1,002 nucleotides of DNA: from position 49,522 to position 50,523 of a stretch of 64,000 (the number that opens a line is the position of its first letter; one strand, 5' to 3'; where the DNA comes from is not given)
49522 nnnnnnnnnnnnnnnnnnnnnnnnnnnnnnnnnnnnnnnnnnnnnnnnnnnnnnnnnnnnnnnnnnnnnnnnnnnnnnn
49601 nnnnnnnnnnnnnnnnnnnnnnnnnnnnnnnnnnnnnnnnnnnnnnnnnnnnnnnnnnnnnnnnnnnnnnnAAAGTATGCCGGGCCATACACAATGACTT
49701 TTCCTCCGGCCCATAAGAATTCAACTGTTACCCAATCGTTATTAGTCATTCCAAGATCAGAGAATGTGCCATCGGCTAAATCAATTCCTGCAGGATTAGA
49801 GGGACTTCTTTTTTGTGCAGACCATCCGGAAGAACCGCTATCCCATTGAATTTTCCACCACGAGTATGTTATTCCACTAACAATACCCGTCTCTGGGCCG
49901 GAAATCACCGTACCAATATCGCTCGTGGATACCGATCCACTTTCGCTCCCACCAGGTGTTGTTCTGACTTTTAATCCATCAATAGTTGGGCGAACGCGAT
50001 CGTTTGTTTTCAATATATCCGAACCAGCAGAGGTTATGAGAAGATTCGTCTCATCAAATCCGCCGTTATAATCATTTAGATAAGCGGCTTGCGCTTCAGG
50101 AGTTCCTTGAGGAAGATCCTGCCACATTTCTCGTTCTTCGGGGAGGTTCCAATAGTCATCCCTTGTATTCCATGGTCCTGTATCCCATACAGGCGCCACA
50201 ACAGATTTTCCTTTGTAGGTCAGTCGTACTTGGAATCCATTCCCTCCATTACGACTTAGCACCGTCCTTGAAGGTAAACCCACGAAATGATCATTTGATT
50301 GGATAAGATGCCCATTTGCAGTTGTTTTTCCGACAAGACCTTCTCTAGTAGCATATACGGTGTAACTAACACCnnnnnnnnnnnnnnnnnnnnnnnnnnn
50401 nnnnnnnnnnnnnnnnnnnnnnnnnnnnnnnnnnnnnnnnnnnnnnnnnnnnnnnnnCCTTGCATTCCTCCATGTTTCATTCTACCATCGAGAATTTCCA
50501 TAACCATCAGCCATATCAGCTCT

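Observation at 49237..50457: Methanogen surface protein with an RlpA-like lytic-transglycosylase barrel and a nested SH3b domain: candidate antibacterial wall-lytic enzyme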

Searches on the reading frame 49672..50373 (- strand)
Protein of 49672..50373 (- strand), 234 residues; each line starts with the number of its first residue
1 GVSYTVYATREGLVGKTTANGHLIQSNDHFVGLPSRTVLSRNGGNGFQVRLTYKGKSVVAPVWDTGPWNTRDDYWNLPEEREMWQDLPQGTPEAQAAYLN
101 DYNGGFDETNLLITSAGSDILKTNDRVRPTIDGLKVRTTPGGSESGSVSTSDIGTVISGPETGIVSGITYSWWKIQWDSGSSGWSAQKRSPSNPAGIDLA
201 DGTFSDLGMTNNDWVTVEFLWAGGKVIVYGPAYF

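Call 14: search_solved_structures(query=A1, max_evalue=10, show_alignments=3)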
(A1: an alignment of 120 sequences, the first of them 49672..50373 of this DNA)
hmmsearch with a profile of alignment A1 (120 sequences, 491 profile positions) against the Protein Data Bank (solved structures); distinct sequences matched with E-value up to 10: 0.

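Call 19: predict_structure(alignment_id=A1)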
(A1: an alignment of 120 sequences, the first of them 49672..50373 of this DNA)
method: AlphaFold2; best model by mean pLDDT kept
length: 234 residues; sequences in the alignment: 120
mean_pLDDT: 85.2   pTM: 0.75
mean pLDDT of the five models: 85.2, 84.9, 82.7, 81.4, 79.5
residues with pLDDT >= 90: 123; 70-90: 77; 50-70: 24; < 50: 10
segments of 3 or more residues with pLDDT < 50: 225-234
pLDDT, mean of each block of 10 residues (from residue 1): 93 94 97 95 95 98 87 94 93 94 78 62 85 74 80 89 73 85 69 94 98 97 54 40
secondary structure, 60 per line:
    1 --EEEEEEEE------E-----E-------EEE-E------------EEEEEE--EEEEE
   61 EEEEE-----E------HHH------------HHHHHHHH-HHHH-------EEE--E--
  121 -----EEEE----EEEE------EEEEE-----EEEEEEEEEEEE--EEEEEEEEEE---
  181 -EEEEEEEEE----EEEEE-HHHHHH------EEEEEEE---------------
elements in order: E3-10 E31-33 E48-53 E56-65 H93-100 H102-105 E113-115 E126-129 E134-137 E144-148 E154-165 E168-177 E182-190 E195-199 H201-206 E213-219
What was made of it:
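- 50050..50373 (-): N-terminal part of the double-psi beta-barrel, aa 29-136. It includes the family-specific, highly conserved loop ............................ (aa 96-136, 50050-50172). Model pLDDT is 87-98 over aa 29-128 and 78 over aa 129-138 (call 19).
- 49798..50049 (-): Nested insert, aa 137-220. The SH3b-like core is at about aa 153-216 (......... ... GTVISGP ... WWKIQWD ... GWSAQ). It is inserted inside the EFGR linker of insertion-free homologues. The model shows six strands with pLDDT 62-89 (call 19).
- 49708..49797 (-): C-terminal part of the barrel, aa 221-250: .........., a short helix, then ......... The candidate catalytic Asp D226 is at 49780-49782. Model pLDDT is 94-98 (call 19).
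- On Bacterial SH3b (Pfam SH3_3, PF08239): The model shows six strands (call 19).
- The query module model has pLDDT 85 and pTM 0.75 (call 19).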

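Call 23: fold_search(model_id=the predicted structure, library=pdb)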
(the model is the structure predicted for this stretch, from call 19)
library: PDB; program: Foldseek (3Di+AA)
matches with E <= 10: 845; with E <= 0.001: 0
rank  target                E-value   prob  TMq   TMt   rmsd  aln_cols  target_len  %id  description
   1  5ntb_A                7.5e-03  1.00  0.23  0.46   3.7        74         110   23  Streptomyces papain inhibitor (SPI) (released 2018-03-07)
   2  4avr_A                1.2e-02  1.00  0.23  0.54   2.4        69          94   26  Crystal structure of the hypothetical protein Pa4485 from Pseudomonas aeruginosa (released 2013-01-09)
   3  4x9u_B                1.8e-02  1.00  0.32  0.50   8.6       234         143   13  Crystal structure of the kiwifruit allergen Act d 5 (released 2015-07-29)
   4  4pmk_B                1.9e-02  1.00  0.32  0.51   8.7       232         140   13  Crystal structure of kiwellin (released 2014-08-13)
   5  4js7                  2.1e-02  0.35  0.21  0.23  18.5       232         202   12  Crystal structure of D78N mutant apo form of clavibacter michiganensis expansin (released 2014-03-26)
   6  4pmk_A                2.2e-02  1.00  0.32  0.46   8.7       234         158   13  Crystal structure of kiwellin (released 2014-08-13)
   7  4jcw_A                2.4e-02  0.35  0.22  0.24  18.0       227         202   12  Crystal structure of Clavibacter michiganensis expansin in complex with cellopentaose (released 2014-03-05)
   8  9ms4_A                3.6e-02  0.28  0.22  0.24  18.3       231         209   11  Crystal structure of an expansin (Xa_EXLX1) from Xanthomonas sacchari (released 2025-05-21)
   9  9ms5_C                5.0e-02  0.25  0.22  0.25  17.8       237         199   13  Crystal structure of an expansin (Ss_EXLX1) from Streptomyces sp. (released 2025-05-21)
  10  6fpg_H                5.9e-02  0.99  0.31  0.46   7.2       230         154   11  Structure of the Ustilago maydis chorismate mutase 1 in complex with a Zea mays kiwellin (released 2019-01-16)
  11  9ms5_A                9.8e-02  0.94  0.21  0.24   4.8        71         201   20  Crystal structure of an expansin (Ss_EXLX1) from Streptomyces sp. (released 2025-05-21)
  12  6fpg_D                1.1e-01  0.98  0.31  0.46   7.2       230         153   11  Structure of the Ustilago maydis chorismate mutase 1 in complex with a Zea mays kiwellin (released 2019-01-16)
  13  6fpg_I                1.2e-01  0.96  0.29  0.43  11.1       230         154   11  Structure of the Ustilago maydis chorismate mutase 1 in complex with a Zea mays kiwellin (released 2019-01-16)
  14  6ti2_A                1.3e-01  0.85  0.20  0.27   5.3        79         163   19  Structure of the Ustilago maydis chorismate mutase 1 in complex with KWL1-b from Zea mays (released 2020-05-06)
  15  6fpg_E                1.9e-01  0.66  0.22  0.31   8.4       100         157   19  Structure of the Ustilago maydis chorismate mutase 1 in complex with a Zea mays kiwellin (released 2019-01-16)
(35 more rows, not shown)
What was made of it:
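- PDB hits are SPI, PA4485, kiwellins and expansins (call 23).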

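Call 31: search_dna_similar(query=window:49672-50373:-, collection=phages, mode=protein, max_evalue=0.001, max_rows=25)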
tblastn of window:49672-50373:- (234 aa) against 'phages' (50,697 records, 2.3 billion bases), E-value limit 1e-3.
No match.
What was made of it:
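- The family was not found in phage genomes (call 31).
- Tried and rejected: A phage genome search found no match (call 31), so there is no evidence of an endolysin origin.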

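Call 32: search_dna_similar(query=window:49672-50373:-, collection=plasmids, mode=protein, max_evalue=0.001, max_rows=25)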
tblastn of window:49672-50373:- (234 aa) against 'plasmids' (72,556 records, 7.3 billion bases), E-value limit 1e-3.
Records with a match: 1; places in all: 1; records where one place covers at least 80% of the query: 0.
Best place of each record, by identity: <60% 1.
By first word of the organism name: Deinococcus 1.
By predicted mobility (MOB-suite, as given by PLSDB): non-mobilizable 1.
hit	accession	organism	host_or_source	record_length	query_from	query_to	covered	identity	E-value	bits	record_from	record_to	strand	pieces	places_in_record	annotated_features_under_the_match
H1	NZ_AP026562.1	Deinococcus aetherius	-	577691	47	120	32%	41.6%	4e-6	54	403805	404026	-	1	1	peptidoglycan-binding protein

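Call 33: get_annotated_region(hit=H1, flank=4000)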
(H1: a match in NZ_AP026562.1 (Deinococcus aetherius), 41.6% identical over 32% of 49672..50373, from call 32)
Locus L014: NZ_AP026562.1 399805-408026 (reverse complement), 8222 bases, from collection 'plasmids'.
description: Deinococcus aetherius strain ST0316 plasmid pDAETH-2, complete sequence
organism: Deinococcus aetherius (NCBI taxid 200252)
taxonomy: Bacteria; Deinococcota; Deinococci; Deinococcales; Deinococcaceae; Deinococcus; Deinococcus aetherius
host: -; source: -; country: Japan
typing (MOB-suite, as given by PLSDB): non-mobilizable
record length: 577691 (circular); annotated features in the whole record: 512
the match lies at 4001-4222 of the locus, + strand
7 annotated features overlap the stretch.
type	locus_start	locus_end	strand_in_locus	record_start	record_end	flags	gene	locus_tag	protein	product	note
CDS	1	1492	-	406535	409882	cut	-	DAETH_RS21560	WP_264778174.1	BTAD domain-containing putative transcriptional regulator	-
CDS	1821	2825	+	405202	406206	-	-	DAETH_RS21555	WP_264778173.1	peptidoglycan-binding protein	-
CDS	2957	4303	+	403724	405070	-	-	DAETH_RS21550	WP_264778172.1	peptidoglycan-binding protein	-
CDS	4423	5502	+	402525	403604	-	-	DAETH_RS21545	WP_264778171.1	N-acetylmuramoyl-L-alanine amidase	-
CDS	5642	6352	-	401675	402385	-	-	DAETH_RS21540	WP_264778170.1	IS6 family transposase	-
CDS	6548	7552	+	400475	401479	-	-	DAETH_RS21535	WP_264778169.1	LacI family DNA-binding transcriptional regulator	GO:0006351 - DNA-templated transcription [Evidence IEA]; GO:0045892 - negative regulation of DNA-templated ...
CDS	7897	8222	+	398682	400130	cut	-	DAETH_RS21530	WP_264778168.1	extracellular solute-binding protein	-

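Call 60: fold_search(model_id=the predicted structure, library=viral)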
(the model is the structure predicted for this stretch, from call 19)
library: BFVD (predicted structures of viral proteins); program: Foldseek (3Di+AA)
matches with E <= 10: 682; with E <= 0.001: 2
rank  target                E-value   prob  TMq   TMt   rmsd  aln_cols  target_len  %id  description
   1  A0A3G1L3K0            1.3e-04  1.00  0.34  0.52   3.6       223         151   13  Rare lipoprotein A-like protein [Synechococcus phage S-CBWM1]
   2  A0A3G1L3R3            2.1e-04  0.92  0.24  0.10  20.4       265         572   13  Rare lipoprotein A [Synechococcus phage S-CBWM1]
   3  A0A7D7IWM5            1.5e-03  1.00  0.36  0.69   2.2       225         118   11  (no name in the UniProt tables at hand)
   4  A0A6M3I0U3            4.5e-03  1.00  0.21  0.39   4.7        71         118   24  (no name in the UniProt tables at hand)
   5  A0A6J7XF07            9.2e-03  1.00  0.33  0.63   3.7       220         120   10  Rare lipoprotein A [uncultured Caudovirales phage]
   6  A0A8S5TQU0            1.0e-02  0.57  0.21  0.22  15.6       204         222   17  Peptidase [Myoviridae sp. ctY1522]
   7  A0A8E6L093            4.4e-02  0.99  0.22  0.06   2.6        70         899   24  (no name in the UniProt tables at hand)
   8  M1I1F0                7.3e-02  0.13  0.20  0.15  18.6       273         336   14  (no name in the UniProt tables at hand)
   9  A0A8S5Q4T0            8.6e-02  0.47  0.24  0.22  18.1       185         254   13  CHAP domain protein [Podoviridae sp. ctza028]
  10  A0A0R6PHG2            1.5e-01  0.21  0.11  0.12  14.2        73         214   10  (no name in the UniProt tables at hand)
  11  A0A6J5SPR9            1.8e-01  0.75  0.19  0.33   5.8        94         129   21  Uncharacterized protein [uncultured Caudovirales phage]
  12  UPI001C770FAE         1.9e-01  0.57  0.19  0.18   5.6        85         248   21  (no name look-up for this kind of identifier)
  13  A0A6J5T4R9            1.9e-01  0.04  0.10  0.03  21.5       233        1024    6  Uncharacterized protein [uncultured Caudovirales phage]
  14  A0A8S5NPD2            2.1e-01  0.89  0.20  0.09   9.8        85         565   24  PlyB like endolysin [Siphoviridae sp. ctGMq5]
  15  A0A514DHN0            2.3e-01  0.75  0.18  0.53   8.3        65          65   14  Uncharacterized protein [Microbacterium phage Margaery]
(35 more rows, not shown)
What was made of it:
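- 49798..50049 (-): BFVD gives SH3-domain and endolysin hits of 64-85 columns at E 0.2-0.6 (call 60).
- On Bacterial SH3b (Pfam SH3_3, PF08239): BFVD SH3-domain and endolysin hits have probability 0.8-0.9 at E 0.2-0.6 (call 60).
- BFVD top hits are 'Rare lipoprotein A(-like)' phage proteins at E 1.3e-4 to 9e-3, aligned over 220-225 columns, which spans the insert (call 60).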

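Call 84: search_protein_families(library=pfam, proteins=[L014:2957-4303:+, L014:1821-2825:+, L014:4423-5502:+], max_evalue=0.001)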
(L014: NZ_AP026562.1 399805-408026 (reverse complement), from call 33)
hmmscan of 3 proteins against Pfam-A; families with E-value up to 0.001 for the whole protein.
L014:2957-4303:+ (448 aa): 2 families
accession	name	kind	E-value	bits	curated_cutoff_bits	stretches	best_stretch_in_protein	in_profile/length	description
PF01471.23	PG_binding_1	-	2.1e-33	114.7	23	2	183-238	1-57/57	Putative peptidoglycan binding domain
PF09374.15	PG_binding_3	-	1.2e-12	48.3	24.6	0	187-217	3-33/76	Predicted Peptidoglycan domain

L014:1821-2825:+ (334 aa): 2 families
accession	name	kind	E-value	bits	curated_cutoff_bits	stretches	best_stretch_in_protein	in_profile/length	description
PF01471.23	PG_binding_1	-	7.3e-34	116.2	23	2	63-118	1-57/57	Putative peptidoglycan binding domain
PF09374.15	PG_binding_3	-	1.5e-14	54.4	24.6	0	67-97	3-33/76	Predicted Peptidoglycan domain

L014:4423-5502:+ (359 aa): 3 families
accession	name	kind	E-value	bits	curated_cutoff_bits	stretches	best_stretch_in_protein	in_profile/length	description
PF01471.23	PG_binding_1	-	3e-30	104.6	23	2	301-357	1-57/57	Putative peptidoglycan binding domain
PF01510.30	Amidase_2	-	9.3e-23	81.4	26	1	67-205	3-131/131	N-acetylmuramoyl-L-alanine amidase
PF09374.15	PG_binding_3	-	9.8e-13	48.5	24.6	0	244-270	6-32/76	Predicted Peptidoglycan domain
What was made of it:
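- The family is fused with Amidase_6 and neighbours an amidase (calls 33, 84).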

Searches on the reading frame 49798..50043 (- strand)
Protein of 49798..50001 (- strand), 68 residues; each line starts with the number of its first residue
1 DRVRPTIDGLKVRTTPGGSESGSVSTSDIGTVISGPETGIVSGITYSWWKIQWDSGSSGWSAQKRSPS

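Call 39: search_protein_families(library=pfam, proteins=[window:49798-50001:-], max_evalue=10)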
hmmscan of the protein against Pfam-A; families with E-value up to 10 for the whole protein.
seq(68 aa): 1 family
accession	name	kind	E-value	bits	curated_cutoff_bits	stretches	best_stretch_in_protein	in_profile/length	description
PF12785.12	VESA1_N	-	0.13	11.5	22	1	29-61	237-269/448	Variant erythrocyte surface antigen-1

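Call 45: search_solved_structures(query=A3, max_evalue=10, show_alignments=3)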
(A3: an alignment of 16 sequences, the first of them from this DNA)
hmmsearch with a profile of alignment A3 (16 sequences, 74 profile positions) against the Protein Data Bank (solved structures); distinct sequences matched with E-value up to 10: 4.
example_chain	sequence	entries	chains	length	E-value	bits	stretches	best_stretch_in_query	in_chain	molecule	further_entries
9eyc_A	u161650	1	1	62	0.38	14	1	37-62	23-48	Spectrin alpha chain, non-erythrocytic 1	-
6cxh_C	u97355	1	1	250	0.95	12.7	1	45-69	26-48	Particulate methane monooxygenase, C subunit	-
7s4l_C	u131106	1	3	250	0.95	12.7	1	45-69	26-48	Particulate methane monooxygenase, C subunit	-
2kyb_A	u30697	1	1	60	1.1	12.5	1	13-49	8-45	Mannosyl-glycoprotein endo-beta-N-acetylglucosaminidase domain protein, possible enterotox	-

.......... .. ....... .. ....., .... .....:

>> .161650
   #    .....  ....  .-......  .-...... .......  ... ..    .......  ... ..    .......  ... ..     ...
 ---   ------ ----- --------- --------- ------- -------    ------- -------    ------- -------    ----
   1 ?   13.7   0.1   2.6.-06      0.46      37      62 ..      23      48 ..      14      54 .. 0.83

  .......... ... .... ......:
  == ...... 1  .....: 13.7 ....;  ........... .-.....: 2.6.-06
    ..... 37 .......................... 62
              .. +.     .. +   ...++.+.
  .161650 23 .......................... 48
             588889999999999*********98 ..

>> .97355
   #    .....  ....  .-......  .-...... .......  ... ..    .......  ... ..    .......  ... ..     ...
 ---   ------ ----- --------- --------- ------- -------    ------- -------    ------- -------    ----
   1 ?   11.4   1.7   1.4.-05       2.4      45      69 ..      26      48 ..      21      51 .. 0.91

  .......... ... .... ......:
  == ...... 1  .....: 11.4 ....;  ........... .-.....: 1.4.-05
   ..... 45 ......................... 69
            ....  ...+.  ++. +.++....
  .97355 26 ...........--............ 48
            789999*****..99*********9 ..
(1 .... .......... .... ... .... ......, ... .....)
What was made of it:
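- Tried and rejected: The profile of the insert against PDB gave only marginal SH3 hits (call 45).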
